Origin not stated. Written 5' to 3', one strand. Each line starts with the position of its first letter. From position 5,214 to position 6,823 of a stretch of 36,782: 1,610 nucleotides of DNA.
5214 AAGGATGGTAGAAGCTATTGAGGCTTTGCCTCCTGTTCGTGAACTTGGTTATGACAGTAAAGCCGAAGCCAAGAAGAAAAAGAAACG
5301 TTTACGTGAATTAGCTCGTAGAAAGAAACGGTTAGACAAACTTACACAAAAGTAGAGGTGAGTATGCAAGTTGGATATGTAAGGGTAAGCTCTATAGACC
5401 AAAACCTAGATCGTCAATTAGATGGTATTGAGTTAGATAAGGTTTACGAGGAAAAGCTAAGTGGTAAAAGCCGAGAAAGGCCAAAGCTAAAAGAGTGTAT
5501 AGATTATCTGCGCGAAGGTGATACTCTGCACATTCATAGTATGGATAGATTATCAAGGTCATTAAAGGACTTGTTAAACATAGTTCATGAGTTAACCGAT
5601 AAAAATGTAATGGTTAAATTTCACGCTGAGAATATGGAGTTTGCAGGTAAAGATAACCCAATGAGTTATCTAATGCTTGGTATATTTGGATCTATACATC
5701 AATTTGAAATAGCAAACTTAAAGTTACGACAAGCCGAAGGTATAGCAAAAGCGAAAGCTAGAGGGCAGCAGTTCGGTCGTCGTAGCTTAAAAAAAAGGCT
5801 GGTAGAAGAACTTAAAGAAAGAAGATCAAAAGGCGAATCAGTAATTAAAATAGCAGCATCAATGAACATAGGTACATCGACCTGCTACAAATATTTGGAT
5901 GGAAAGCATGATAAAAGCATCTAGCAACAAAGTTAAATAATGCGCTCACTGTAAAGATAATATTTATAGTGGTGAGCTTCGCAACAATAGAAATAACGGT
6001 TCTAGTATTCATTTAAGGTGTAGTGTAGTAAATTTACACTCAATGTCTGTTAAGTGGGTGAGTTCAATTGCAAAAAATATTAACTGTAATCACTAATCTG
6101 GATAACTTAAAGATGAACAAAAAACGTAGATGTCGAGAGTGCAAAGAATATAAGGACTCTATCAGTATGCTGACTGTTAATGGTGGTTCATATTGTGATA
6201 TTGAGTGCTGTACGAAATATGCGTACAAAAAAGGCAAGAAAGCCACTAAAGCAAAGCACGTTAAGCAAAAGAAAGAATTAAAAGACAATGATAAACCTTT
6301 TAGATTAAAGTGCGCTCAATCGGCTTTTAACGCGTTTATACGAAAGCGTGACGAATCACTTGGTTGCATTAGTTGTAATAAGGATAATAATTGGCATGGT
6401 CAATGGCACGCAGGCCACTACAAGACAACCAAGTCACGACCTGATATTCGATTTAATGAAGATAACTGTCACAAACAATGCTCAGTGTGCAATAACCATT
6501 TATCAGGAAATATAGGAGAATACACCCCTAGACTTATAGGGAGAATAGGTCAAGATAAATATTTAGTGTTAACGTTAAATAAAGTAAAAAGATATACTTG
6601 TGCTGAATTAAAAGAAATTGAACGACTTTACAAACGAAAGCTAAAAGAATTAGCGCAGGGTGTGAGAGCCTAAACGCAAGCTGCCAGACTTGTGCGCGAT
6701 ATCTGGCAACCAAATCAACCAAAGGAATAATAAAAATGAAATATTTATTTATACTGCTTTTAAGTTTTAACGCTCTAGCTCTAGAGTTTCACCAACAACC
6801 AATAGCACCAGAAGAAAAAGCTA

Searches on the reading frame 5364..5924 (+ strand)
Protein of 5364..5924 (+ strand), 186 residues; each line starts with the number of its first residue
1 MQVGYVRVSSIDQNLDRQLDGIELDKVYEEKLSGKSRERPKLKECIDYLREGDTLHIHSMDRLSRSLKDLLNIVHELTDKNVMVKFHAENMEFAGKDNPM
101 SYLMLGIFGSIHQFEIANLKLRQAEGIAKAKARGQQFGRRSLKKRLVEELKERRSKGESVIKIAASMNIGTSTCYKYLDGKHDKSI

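Call 8: search_protein_families(library=pfam, proteins=[window:5364-5924:+], max_evalue=0.1)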
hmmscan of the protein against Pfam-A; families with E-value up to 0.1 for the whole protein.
window:5364-5924:+ (186 aa): 3 families
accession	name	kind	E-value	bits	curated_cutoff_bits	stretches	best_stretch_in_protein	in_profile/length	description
PF00239.26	Resolvase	-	7.7e-34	117.3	23.3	1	3-135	2-144/145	Resolvase, N terminal domain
PF02796.21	HTH_7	-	8.1e-05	23.1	23.8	1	139-179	2-43/45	Helix-turn-helix domain of resolvase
PF13309.12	HTH_22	-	0.051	14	29.6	0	142-179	24-63/63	HTH domain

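Call 9: search_protein_families(library=phrogs, proteins=[window:5364-5924:+], max_evalue=0.01)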
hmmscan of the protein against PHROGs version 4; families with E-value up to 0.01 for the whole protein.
window:5364-5924:+ (186 aa): 3 families
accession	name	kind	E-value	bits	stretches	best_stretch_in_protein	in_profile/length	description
phrog_125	-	DNA, RNA and nucleotide metabolism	2e-53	182.5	1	1-179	21-201/254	DNA invertase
phrog_95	-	integration and excision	9.8e-20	71.7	1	21-138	122-241/651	integrase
phrog_8275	-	DNA, RNA and nucleotide metabolism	5e-10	40.1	1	1-46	1-49/51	DNA invertase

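Call 21: find_related_loci(query=window:5364-5924:+, collection=viral_contigs, flank=7000)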
Query window:5364-5924:+ (186 aa) in viral_contigs; peptide patterns used: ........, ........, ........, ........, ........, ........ (x = any residue, [..] = any of these).
92 stretches matched a pattern; 50 encode a relative of the query (tblastn E <= 1e-3); 50 distinct loci.
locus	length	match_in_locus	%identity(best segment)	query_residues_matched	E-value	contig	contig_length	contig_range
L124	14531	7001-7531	72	1-177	2e-86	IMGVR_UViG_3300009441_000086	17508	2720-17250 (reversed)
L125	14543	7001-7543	76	1-181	2e-94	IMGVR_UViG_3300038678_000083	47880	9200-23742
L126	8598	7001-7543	48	2-180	4e-46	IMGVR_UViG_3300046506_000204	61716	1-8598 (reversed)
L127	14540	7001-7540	44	3-181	9e-45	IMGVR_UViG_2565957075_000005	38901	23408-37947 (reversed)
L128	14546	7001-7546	42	2-178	1e-42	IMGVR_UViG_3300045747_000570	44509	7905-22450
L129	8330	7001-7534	36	3-178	3e-31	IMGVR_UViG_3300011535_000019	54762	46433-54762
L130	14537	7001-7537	37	1-180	1e-30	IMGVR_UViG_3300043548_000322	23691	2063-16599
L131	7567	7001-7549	35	1-178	1e-30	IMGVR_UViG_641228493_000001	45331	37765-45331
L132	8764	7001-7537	37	1-180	1e-30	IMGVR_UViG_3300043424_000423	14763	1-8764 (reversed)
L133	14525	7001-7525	39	1-176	2e-29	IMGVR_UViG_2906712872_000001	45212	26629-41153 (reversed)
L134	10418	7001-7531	37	1-178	5e-29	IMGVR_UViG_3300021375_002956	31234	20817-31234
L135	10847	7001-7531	38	1-178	9e-29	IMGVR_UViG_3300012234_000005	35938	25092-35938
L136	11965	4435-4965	39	1-178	9e-29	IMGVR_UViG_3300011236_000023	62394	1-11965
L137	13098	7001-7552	35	1-181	2e-27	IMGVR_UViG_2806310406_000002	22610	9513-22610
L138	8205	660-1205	36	1-183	6e-27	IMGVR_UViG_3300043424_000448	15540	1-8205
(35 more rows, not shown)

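Call 56: find_encoding_contigs(protein=window:5364-5924:+, flank=4000, max_places=10)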
Protein window:5364-5924:+ (186 aa): 4 contigs read that carry it; 2 places shown.
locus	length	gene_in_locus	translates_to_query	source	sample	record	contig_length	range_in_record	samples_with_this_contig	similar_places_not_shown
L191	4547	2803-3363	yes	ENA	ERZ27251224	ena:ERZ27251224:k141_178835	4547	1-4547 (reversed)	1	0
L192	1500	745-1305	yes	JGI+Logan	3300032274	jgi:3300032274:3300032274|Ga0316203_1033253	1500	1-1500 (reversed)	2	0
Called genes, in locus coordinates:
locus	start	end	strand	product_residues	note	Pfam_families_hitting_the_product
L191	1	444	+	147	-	?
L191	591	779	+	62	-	-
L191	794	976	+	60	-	-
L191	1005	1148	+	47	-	-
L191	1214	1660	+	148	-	-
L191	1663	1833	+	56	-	-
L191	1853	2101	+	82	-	-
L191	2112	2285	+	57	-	-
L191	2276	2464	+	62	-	-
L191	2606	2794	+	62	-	-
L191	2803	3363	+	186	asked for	PF00239:Resolvase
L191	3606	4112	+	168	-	PF05766:NinG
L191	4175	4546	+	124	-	?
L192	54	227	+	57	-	-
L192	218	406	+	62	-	-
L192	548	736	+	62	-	-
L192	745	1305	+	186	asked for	PF00239:Resolvase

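Call 58: search_protein_families(library=pfam, proteins=[L125:6017-6565:+, L124:6401-6775:+, L124:5818-6138:+], max_evalue=0.01)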
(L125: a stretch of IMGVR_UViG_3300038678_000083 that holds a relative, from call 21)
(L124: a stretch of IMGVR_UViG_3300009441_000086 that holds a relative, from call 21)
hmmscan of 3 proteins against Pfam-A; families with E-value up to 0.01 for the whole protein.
L125:6017-6565:+ (182 aa): 0 families

L124:6401-6775:+ (124 aa): 0 families

L124:5818-6138:+ (106 aa): 0 families

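Call 59: search_solved_structures(query=window:5364-5924:+, max_evalue=1e-10)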
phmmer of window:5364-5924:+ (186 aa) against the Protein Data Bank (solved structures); distinct sequences matched with E-value up to 1e-10: 13.
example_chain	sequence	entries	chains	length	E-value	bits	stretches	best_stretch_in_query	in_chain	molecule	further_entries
2r0q_C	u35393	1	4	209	2.7e-22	82.8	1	2-183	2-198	Putative transposon Tn552 DNA-invertase bin3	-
4m6f_A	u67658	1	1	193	1.1e-20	77.6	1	1-178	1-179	DNA-invertase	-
3uj3_X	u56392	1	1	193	5.7e-20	75.3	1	1-178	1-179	DNA-invertase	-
5cy1_A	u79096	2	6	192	3e-18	69.7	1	3-181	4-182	Transposon Tn3 resolvase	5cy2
5c35_A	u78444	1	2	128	2.9e-16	63.2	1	2-91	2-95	Recombinase Sin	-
2gm4_A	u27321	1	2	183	4.9e-16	62.5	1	3-179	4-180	Transposon gamma-delta resolvase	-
1gdt_A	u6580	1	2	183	6.9e-16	62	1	3-179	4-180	PROTEIN (GAMMA DELTA RESOLVASE)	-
5c32_B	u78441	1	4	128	1.4e-15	61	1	2-91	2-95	Putative transposon Tn552 DNA-invertase bin3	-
5c34_B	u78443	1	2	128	1.4e-15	60.9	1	2-91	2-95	Putative transposon Tn552 DNA-invertase bin3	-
1zr2_A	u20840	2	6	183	1.7e-15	60.7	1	3-179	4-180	Transposon gamma-delta resolvase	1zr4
3pkz_A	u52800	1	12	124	1.8e-15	60.6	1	2-88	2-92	Recombinase Sin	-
5c31_A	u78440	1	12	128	1.9e-15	60.6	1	2-88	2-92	Sin, putative plasmid resolvase dimer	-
1gdr_A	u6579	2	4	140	6.2e-11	45.9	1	3-136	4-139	GAMMA DELTA-RESOLVASE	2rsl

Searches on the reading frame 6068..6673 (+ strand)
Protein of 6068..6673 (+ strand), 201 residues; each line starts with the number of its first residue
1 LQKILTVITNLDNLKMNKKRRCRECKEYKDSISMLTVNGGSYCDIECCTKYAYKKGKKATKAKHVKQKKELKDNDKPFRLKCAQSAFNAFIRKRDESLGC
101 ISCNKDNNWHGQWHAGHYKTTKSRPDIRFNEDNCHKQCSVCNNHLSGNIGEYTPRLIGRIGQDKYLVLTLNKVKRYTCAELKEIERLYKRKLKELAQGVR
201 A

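Call 10: search_protein_families(library=phrogs, proteins=[window:6068-6673:+], max_evalue=0.001)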
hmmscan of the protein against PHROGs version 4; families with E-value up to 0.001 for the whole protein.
window:6068-6673:+ (201 aa): 4 families
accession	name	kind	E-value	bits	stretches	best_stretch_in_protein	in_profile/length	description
phrog_171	-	DNA, RNA and nucleotide metabolism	4.6e-54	185.8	1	15-197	32-223/452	NinG/ Rap DNA junction specific endonuclease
phrog_5034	-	DNA, RNA and nucleotide metabolism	1.4e-33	117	1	71-197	6-132/138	NinG/ Rap DNA junction specific endonuclease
phrog_12986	-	unknown function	4.5e-17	63.4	1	15-138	2-130/130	-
phrog_4916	-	unknown function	3.3e-10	40.6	1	135-196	2-64/71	-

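Call 22: find_related_loci(query=window:6068-6673:+, collection=genome_contigs, flank=8000)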
Query window:6068-6673:+ (201 aa) in genome_contigs; peptide patterns used: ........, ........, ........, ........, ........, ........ (x = any residue, [..] = any of these).
62 stretches matched a pattern; 6 encode a relative of the query (tblastn E <= 1e-3); 6 distinct loci.
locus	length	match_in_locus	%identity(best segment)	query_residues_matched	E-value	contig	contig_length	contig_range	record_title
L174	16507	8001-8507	70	17-185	3e-80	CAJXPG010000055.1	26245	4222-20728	MAG TPA_asm: uncultured Colwellia sp. isolate SRR3933266_bin.9_MetaBAT_v2.12.1_MAG genome assembly, contig: NODE_159_len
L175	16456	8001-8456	64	44-195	1e-65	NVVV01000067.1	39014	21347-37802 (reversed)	MAG: Robiginitomaculum sp. isolate NORP54 Contig_source1382A_23607, whole genome shotgun sequence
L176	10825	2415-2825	51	53-188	3e-38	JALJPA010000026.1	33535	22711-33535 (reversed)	MAG: Colwellia sp. isolate ALOHA_DT_125 DT-Colwellia-7_26, whole genome shotgun sequence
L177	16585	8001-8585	40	14-197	4e-38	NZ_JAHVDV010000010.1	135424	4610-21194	Yokenella regensburgei strain SA185 Indigo38_contig_10, whole genome shotgun sequence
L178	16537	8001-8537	42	38-201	4e-37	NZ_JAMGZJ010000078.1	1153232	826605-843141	Silvania confinis strain H4N4 NODE_1_length_1153232_cov_74.376679, whole genome shotgun sequence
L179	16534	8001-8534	41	18-197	4e-34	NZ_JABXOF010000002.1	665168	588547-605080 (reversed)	Serratia ureilytica strain CCUG:50595 contig00002, whole genome shotgun sequence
